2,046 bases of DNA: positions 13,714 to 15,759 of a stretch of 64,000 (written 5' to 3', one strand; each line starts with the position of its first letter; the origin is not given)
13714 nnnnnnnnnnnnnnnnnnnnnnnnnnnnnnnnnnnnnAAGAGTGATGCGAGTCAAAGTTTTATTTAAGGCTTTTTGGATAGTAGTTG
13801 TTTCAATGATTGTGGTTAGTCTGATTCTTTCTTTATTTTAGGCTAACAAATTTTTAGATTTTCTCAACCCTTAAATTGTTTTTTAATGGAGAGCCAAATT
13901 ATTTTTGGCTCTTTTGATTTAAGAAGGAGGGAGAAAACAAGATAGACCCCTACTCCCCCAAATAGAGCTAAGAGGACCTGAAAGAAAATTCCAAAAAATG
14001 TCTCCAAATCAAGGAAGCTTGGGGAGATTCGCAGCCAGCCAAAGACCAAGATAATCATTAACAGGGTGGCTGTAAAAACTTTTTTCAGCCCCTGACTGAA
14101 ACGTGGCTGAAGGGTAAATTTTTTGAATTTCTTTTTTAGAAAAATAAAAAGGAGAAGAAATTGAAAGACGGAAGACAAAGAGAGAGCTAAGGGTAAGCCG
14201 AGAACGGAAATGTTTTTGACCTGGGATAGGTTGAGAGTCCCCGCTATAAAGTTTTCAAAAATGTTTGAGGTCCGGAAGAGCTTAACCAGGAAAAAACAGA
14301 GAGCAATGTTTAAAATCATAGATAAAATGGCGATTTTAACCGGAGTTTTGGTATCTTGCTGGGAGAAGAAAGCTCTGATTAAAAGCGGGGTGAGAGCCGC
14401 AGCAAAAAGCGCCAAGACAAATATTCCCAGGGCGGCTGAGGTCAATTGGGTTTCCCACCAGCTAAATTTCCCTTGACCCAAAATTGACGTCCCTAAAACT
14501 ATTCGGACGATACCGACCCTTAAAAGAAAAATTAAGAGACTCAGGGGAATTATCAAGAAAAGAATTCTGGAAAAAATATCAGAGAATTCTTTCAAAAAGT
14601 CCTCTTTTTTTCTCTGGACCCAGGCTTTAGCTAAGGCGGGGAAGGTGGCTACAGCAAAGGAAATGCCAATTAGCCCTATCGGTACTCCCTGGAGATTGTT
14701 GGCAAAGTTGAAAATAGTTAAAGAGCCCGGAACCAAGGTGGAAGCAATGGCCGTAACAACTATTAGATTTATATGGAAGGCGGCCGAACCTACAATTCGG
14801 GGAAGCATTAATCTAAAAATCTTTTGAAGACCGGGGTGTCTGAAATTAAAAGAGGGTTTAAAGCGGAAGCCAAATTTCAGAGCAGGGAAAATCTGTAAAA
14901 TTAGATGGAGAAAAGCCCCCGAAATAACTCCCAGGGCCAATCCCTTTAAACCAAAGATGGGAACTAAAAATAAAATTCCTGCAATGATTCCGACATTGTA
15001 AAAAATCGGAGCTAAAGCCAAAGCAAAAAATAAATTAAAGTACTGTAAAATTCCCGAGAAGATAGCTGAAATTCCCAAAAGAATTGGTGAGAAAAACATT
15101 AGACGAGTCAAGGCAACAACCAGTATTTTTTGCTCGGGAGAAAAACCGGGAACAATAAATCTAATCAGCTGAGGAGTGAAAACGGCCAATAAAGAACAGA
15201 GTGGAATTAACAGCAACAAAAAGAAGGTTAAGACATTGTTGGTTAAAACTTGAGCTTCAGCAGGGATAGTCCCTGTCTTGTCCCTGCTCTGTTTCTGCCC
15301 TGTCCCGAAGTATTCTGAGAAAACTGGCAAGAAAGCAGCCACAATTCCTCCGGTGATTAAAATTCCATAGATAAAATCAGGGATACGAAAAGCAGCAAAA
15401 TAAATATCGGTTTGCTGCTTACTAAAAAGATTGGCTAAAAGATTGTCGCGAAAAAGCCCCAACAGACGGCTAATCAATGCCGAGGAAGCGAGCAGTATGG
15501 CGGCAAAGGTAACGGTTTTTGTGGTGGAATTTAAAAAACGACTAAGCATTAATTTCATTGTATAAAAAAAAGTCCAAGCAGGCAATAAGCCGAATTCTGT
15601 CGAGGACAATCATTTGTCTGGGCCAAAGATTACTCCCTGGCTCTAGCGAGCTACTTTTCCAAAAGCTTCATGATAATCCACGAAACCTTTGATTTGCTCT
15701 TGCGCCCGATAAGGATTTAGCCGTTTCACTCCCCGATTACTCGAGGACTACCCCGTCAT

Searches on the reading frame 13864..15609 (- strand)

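Call 32: search_protein_families(library=ncbifam, proteins=[window:13864-15609:-], max_evalue=1e-10)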
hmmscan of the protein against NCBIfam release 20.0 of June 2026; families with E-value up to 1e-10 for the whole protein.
window:13864-15609:- (581 aa): 1 family
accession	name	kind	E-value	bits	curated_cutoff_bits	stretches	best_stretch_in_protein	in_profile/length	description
TIGR01695.1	murJ_mviN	equivalog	6.5e-85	285.8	235.55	1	37-449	6-406/506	murein biosynthesis integral membrane protein MurJ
